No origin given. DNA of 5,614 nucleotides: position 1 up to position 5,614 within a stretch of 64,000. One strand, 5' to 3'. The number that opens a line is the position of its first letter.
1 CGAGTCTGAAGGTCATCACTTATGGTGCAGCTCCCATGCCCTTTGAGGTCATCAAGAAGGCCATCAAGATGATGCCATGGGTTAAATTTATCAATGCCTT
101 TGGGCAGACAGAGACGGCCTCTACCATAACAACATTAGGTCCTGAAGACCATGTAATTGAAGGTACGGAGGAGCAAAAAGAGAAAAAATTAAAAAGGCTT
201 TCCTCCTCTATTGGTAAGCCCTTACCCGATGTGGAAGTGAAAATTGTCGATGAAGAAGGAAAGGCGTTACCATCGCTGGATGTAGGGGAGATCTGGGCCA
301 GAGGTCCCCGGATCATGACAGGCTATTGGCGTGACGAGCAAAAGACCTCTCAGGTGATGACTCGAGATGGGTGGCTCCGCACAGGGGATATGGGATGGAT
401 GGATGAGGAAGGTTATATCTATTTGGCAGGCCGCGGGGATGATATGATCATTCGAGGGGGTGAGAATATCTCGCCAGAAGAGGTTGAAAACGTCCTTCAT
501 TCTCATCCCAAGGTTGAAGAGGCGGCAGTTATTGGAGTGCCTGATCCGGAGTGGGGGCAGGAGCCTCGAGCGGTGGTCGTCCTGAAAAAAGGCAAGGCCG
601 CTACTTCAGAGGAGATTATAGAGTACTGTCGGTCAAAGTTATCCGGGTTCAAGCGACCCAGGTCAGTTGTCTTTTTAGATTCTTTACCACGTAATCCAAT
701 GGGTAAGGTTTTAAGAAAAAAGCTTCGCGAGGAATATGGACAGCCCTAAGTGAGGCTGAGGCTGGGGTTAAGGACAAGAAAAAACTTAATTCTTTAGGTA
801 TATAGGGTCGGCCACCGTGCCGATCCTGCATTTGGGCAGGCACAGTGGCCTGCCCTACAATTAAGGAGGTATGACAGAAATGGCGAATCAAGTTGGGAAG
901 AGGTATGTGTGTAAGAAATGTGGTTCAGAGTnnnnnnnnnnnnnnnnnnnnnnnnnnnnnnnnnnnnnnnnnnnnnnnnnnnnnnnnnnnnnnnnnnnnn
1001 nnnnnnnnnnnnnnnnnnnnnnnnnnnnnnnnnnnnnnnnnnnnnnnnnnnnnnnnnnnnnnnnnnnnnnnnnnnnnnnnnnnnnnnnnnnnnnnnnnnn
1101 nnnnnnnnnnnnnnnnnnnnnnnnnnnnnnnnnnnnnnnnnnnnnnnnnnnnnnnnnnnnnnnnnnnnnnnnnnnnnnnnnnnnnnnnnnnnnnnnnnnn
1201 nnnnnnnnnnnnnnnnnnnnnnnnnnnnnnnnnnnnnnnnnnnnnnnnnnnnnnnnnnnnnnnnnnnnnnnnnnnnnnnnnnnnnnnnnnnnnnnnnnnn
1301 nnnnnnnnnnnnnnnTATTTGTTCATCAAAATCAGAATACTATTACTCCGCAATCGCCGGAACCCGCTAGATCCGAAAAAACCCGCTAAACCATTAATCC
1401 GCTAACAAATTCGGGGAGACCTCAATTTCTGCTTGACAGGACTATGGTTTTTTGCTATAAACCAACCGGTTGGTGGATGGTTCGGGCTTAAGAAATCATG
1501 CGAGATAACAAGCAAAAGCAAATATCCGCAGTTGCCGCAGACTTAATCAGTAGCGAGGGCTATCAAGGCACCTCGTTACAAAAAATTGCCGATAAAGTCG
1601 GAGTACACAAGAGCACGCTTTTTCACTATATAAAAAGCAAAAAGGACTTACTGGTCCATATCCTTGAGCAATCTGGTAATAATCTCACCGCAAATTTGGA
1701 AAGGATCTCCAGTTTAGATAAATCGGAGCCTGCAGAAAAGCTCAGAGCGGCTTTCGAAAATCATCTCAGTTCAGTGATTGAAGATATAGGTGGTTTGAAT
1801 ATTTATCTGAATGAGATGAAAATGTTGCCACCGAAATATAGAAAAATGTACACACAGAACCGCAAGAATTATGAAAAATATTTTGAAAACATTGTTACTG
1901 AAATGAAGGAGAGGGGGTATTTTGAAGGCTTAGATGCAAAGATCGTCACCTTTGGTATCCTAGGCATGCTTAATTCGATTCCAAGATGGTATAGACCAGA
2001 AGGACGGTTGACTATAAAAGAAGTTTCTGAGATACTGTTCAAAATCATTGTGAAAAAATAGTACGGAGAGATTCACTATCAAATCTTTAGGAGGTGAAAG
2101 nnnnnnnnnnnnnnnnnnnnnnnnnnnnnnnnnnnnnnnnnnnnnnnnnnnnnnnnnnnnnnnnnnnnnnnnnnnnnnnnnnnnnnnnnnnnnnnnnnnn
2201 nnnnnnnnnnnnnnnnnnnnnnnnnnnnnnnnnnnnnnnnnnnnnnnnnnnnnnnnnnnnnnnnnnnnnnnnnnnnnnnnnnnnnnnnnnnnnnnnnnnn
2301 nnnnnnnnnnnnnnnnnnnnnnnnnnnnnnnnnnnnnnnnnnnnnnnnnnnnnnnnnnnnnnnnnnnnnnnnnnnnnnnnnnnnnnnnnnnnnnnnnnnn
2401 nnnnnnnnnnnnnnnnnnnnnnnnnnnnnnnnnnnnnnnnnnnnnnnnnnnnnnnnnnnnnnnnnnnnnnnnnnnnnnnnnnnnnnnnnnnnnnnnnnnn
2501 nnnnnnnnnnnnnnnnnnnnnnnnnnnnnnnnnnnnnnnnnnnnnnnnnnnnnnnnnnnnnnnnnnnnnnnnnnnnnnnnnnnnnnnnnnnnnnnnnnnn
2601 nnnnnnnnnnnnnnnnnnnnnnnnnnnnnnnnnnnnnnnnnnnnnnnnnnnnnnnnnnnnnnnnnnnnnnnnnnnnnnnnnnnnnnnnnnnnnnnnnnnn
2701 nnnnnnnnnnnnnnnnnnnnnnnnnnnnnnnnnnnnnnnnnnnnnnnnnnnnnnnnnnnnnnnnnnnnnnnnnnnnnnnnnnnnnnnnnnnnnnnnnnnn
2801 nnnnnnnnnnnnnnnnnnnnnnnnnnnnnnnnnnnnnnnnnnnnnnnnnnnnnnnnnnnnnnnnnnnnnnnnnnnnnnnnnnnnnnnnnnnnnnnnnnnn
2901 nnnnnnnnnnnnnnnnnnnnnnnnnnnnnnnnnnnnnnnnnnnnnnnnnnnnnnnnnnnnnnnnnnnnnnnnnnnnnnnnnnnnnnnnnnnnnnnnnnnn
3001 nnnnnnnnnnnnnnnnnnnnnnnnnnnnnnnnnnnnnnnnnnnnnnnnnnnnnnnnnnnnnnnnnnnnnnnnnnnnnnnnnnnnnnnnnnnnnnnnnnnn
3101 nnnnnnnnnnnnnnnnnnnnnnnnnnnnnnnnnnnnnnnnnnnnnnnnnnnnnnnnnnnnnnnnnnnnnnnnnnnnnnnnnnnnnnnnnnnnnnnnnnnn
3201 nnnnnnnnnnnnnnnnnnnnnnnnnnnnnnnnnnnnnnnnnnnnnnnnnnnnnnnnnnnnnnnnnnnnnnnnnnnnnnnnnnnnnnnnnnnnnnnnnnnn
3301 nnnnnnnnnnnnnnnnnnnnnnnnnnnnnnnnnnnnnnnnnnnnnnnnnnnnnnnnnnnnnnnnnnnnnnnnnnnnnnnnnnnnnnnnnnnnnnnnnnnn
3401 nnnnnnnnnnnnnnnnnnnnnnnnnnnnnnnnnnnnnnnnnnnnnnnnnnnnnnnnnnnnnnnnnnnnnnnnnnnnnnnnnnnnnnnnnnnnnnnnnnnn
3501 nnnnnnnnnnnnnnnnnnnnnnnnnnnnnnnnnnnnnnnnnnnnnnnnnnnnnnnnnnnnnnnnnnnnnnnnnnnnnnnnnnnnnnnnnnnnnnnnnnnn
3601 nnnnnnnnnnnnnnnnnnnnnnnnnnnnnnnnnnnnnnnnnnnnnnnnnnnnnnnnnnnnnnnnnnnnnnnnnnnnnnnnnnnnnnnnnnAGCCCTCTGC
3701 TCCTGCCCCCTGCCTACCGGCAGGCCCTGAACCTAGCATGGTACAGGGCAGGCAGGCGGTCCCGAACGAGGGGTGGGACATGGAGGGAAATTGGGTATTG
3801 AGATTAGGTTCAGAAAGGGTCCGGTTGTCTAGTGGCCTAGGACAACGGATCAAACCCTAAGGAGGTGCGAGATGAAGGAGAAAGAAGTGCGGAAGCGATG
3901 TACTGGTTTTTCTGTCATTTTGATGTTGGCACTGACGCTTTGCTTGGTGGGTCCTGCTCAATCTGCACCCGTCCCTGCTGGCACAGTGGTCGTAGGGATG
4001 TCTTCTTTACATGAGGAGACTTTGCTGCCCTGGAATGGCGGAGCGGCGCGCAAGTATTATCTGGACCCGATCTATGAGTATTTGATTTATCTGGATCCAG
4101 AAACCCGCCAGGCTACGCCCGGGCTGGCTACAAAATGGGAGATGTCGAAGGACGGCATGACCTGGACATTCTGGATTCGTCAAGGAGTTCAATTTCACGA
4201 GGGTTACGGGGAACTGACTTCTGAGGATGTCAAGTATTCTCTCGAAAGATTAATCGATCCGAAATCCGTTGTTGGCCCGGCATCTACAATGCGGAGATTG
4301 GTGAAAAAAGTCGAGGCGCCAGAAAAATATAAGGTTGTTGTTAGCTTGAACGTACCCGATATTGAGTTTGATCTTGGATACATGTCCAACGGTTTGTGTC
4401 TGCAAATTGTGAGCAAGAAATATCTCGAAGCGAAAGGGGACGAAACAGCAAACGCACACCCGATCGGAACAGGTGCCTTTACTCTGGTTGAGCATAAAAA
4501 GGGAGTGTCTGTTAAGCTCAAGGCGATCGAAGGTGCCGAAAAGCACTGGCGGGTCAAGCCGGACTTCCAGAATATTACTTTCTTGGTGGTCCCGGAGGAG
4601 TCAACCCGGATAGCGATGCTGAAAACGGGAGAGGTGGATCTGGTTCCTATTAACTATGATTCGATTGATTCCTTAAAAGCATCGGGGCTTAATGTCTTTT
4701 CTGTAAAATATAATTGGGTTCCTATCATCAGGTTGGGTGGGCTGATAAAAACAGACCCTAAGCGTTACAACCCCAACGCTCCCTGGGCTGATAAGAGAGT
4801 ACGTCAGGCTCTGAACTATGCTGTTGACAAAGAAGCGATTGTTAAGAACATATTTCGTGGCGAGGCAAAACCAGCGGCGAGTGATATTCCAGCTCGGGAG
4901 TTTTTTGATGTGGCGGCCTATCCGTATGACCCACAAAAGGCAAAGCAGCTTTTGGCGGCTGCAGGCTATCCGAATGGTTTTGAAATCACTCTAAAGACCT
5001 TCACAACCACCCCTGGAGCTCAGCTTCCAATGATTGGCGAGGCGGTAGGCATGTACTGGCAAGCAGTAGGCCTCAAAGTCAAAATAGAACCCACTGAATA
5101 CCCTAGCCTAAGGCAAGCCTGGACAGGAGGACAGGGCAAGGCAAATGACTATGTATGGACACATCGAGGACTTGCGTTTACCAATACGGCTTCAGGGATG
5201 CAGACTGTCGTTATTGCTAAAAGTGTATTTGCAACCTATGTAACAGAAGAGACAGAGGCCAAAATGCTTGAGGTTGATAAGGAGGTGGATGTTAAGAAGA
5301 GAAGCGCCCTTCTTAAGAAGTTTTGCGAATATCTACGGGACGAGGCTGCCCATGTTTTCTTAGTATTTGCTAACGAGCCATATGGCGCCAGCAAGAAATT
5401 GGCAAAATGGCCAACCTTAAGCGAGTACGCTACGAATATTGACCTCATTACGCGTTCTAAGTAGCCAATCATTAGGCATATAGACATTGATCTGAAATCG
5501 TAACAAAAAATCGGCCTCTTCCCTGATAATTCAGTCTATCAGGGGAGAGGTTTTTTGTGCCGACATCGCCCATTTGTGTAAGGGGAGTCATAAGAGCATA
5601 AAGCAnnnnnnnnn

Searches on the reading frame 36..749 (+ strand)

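Call 6: search_protein_families(library=pfam, proteins=[window:36-749:+])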
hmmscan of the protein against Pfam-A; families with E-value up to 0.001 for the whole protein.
window:36-749:+ (237 aa): 2 families
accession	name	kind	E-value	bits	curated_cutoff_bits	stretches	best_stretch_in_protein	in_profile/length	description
PF13193.12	AMP-binding_C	-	1e-24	87.6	24.5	1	149-224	1-76/76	AMP-binding enzyme C-terminal domain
PF00501.34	AMP-binding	-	2e-17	63.5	29.9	1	4-98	301-384/384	AMP-binding enzyme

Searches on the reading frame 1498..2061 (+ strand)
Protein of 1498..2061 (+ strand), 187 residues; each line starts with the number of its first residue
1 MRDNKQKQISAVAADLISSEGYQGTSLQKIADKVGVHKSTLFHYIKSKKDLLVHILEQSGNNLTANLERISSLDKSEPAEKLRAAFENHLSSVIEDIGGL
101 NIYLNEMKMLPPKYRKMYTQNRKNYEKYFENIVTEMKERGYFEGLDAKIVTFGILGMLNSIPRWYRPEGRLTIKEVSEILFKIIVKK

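Call 6: search_protein_families(library=pfam, proteins=[window:1498-2061:+])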
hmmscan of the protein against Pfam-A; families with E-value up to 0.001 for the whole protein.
window:1498-2061:+ (187 aa): 3 families
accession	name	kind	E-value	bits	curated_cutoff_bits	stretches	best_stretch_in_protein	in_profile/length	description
PF17932.6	TetR_C_24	-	8.2e-30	103.8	26.4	1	76-185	2-111/114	Tetracyclin repressor-like, C-terminal domain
PF00440.29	TetR_N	-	6e-11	42.4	24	1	11-54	3-46/47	Bacterial regulatory proteins, tetR family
PF08359.16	TetR_C_4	-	0.00012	22.7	21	1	73-186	17-132/133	YsiA-like protein, C-terminal region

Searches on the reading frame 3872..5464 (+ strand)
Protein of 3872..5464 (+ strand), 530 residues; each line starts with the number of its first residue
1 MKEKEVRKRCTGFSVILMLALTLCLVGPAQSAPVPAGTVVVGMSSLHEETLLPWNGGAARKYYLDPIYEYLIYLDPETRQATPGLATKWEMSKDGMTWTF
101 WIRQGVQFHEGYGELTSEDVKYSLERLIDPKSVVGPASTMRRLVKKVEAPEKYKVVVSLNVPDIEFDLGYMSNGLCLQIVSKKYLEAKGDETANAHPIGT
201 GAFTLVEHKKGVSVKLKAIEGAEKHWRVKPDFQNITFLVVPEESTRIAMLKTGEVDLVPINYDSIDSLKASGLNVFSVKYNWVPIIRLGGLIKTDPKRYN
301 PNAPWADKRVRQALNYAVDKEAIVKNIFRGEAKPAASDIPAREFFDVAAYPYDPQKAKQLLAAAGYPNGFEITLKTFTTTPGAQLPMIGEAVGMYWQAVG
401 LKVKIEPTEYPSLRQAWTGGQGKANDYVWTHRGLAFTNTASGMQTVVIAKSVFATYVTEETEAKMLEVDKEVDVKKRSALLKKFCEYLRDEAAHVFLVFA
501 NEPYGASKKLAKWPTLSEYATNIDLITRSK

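Call 6: search_protein_families(library=pfam, proteins=[window:3872-5464:+])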
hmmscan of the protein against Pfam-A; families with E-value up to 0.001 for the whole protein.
window:3872-5464:+ (530 aa): 1 family
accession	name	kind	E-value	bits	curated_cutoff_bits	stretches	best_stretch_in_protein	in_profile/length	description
PF00496.27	SBP_bac_5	-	1.3e-72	245.5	32.4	1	82-421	3-338/368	Bacterial extracellular solute-binding proteins, family 5 Middle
